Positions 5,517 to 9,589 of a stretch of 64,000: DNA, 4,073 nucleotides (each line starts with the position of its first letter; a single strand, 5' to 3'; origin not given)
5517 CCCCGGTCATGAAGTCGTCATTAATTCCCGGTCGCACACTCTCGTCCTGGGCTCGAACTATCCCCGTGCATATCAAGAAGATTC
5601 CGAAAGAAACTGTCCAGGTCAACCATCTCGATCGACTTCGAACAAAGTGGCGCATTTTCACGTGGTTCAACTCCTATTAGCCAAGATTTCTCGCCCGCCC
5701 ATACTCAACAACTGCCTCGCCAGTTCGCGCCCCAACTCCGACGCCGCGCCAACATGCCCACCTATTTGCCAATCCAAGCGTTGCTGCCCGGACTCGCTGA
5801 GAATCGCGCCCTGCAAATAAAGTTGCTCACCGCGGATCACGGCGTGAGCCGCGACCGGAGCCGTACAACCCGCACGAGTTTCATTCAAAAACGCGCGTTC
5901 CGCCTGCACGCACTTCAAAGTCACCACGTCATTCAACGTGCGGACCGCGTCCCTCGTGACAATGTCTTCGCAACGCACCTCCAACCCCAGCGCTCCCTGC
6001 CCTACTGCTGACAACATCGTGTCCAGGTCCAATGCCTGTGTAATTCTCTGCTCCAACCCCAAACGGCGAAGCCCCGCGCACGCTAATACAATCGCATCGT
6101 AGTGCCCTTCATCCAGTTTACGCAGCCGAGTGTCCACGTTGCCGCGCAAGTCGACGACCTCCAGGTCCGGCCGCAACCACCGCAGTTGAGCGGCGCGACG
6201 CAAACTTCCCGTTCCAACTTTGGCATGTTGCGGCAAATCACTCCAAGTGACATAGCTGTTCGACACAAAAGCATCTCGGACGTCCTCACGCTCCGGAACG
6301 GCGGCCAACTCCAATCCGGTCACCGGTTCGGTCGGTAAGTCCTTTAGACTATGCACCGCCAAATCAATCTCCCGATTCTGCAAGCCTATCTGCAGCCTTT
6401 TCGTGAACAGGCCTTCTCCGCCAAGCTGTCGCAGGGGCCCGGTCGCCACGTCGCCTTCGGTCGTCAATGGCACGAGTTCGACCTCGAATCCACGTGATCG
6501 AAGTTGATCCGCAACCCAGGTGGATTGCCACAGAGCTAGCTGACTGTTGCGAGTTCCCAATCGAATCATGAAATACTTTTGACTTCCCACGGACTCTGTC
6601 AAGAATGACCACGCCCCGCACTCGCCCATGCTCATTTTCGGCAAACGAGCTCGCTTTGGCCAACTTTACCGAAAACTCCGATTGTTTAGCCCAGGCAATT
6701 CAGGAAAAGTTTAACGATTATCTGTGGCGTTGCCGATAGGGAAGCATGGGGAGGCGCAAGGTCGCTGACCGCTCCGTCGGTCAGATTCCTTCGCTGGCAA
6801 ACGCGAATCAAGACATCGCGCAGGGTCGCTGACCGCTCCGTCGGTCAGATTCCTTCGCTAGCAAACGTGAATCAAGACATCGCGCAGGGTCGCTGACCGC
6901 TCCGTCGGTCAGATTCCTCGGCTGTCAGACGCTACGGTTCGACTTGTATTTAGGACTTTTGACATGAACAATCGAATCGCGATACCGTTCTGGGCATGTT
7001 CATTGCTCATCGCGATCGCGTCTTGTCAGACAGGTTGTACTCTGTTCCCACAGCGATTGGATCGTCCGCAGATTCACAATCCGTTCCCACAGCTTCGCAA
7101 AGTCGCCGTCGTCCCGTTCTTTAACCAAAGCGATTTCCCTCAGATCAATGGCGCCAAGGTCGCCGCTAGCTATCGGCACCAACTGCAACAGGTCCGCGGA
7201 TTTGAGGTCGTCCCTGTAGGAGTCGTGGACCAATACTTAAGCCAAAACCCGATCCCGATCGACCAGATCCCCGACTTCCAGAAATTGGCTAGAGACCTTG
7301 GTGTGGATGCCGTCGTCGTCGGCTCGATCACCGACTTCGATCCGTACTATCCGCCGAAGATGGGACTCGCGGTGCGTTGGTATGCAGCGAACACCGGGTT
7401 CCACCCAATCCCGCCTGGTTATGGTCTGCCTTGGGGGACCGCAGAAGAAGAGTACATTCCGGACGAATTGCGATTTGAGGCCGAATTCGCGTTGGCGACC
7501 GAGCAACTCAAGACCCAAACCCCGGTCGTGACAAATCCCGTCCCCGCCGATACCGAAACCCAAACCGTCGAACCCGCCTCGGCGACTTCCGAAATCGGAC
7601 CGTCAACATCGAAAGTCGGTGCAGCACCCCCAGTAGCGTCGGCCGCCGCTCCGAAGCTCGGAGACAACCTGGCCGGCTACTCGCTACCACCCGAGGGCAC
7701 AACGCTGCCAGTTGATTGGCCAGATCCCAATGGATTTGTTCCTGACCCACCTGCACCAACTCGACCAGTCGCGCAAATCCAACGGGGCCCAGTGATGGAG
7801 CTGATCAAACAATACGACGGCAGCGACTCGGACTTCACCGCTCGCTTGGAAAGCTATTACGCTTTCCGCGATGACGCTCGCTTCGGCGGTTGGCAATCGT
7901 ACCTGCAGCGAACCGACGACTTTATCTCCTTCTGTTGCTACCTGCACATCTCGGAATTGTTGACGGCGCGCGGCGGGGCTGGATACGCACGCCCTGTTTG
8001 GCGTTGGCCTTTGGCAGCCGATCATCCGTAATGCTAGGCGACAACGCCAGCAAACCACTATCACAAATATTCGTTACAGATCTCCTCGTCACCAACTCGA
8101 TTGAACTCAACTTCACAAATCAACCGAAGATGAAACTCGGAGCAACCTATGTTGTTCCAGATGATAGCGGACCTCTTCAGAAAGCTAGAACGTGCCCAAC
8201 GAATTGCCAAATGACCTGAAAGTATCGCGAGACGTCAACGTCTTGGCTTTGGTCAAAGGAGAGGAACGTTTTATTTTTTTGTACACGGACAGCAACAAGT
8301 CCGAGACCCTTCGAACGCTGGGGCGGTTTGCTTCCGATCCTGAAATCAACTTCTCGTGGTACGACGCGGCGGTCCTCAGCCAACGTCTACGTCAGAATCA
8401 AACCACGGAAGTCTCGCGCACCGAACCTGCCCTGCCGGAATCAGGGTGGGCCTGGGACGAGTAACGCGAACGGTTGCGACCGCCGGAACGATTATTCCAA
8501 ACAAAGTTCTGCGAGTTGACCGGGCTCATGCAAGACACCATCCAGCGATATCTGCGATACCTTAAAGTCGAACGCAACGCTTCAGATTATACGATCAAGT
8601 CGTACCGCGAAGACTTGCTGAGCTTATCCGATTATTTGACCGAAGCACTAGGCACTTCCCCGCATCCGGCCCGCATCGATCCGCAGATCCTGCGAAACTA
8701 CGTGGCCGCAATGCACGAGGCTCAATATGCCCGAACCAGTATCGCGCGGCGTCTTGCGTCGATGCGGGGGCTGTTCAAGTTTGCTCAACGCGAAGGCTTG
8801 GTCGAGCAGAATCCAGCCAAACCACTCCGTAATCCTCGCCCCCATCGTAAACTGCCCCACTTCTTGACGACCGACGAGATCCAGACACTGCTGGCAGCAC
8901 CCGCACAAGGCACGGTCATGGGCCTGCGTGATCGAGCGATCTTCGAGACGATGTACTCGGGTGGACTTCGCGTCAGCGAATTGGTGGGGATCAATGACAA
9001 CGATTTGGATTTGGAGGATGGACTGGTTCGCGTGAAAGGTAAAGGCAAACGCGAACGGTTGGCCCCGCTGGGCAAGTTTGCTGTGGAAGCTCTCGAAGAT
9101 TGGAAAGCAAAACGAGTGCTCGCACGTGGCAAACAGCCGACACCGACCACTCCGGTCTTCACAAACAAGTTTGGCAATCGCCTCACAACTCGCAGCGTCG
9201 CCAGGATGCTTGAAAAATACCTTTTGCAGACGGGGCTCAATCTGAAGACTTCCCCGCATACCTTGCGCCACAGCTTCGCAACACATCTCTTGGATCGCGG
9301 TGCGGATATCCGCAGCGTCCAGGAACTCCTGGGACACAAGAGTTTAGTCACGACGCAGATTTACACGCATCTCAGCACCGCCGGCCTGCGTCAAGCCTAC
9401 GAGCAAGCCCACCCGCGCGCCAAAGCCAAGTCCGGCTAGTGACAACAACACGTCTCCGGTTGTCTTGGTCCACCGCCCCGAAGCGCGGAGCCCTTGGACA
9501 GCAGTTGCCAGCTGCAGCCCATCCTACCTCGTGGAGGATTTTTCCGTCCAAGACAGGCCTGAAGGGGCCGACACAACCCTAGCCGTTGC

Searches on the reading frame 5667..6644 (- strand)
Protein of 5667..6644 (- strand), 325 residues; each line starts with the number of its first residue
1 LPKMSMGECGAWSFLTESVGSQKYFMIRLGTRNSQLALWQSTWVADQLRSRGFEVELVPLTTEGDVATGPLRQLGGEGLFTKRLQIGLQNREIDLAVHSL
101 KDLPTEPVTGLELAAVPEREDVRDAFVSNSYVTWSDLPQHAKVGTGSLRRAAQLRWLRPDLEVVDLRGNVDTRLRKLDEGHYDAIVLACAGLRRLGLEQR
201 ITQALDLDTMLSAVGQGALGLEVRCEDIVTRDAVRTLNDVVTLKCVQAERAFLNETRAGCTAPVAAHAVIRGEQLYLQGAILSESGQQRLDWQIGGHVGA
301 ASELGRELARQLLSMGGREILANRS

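Call 11: search_protein_families(library=pfam, proteins=[window:5667-6644:-], max_evalue=0.00001)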
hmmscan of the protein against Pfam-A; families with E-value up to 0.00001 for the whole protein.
window:5667-6644:- (325 aa): 2 families
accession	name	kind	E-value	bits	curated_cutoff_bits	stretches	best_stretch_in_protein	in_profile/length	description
PF01379.25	Porphobil_deam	-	2.5e-80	269.3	22.1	1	27-228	1-203/207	Porphobilinogen deaminase, dipyromethane cofactor binding domain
PF03900.20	Porphobil_deamC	-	4.3e-14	53.1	26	1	244-313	2-73/74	Porphobilinogen deaminase, C-terminal domain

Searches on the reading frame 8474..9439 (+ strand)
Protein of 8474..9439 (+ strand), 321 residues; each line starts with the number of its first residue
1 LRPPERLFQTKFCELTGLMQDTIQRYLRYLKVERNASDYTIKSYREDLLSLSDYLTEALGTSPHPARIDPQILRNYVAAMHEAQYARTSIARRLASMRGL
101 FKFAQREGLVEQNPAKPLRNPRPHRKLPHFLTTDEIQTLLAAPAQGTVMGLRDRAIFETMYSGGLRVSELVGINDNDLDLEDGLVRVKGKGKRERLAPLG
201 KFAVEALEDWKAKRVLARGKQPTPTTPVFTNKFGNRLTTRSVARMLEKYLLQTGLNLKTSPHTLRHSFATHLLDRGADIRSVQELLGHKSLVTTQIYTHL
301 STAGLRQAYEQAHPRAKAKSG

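Call 11: search_protein_families(library=pfam, proteins=[window:8474-9439:+], max_evalue=0.00001)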
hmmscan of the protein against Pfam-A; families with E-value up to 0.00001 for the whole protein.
window:8474-9439:+ (321 aa): 2 families
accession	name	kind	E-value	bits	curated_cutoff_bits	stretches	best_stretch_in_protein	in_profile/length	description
PF00589.27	Phage_integrase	-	7.2e-47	159.8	27.1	1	130-301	2-169/172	Phage integrase family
PF02899.23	Phage_int_SAM_1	-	5.7e-21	75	22.3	1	23-108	1-83/83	Phage integrase, N-terminal SAM-like domain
